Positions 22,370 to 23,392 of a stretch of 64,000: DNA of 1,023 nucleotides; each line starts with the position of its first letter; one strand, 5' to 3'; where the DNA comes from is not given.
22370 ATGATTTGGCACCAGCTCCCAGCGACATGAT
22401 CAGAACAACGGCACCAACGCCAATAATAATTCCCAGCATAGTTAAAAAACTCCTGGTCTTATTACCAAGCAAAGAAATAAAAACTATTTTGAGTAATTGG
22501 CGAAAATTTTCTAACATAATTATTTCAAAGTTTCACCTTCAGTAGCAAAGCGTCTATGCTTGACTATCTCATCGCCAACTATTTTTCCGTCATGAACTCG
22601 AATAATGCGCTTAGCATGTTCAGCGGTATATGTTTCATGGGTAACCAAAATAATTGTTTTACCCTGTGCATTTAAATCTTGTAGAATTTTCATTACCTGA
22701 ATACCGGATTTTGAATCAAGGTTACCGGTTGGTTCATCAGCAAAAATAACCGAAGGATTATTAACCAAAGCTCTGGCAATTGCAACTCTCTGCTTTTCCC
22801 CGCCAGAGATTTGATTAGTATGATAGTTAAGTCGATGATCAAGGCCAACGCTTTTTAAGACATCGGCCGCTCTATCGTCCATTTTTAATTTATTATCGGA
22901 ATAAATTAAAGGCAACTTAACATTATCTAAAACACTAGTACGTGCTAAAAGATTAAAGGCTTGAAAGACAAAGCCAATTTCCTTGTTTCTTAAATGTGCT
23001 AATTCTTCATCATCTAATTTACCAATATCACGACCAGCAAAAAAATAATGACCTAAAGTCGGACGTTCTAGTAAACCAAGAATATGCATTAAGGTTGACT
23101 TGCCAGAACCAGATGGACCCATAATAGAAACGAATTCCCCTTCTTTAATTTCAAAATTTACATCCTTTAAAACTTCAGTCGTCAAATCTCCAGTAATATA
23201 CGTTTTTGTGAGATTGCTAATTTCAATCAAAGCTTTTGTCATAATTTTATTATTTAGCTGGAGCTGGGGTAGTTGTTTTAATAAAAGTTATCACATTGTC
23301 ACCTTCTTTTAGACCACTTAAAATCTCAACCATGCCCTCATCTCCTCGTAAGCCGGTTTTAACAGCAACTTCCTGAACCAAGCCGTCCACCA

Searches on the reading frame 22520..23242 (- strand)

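Call 64: search_protein_families(library=pfam, proteins=[window:22520-23242:-], max_evalue=0.001)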
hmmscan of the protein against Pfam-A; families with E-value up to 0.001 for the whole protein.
window:22520-23242:- (240 aa): 4 families
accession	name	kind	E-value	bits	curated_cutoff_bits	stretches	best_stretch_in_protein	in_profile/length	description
PF00005.33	ABC_tran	-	8.2e-35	120.8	25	1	25-172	1-136/137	ABC transporter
PF02463.25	SMC_N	-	3.8e-07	30.2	40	0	126-217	118-212/220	RecF/RecN/SMC N terminal domain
PF13555.12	AAA_29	-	0.00022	21.3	27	1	28-52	15-39/61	P-loop containing region of AAA domain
PF13304.12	AAA_21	-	0.00023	21.7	27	0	38-60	2-24/304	AAA domain, putative AbiEii toxin, Type IV TA system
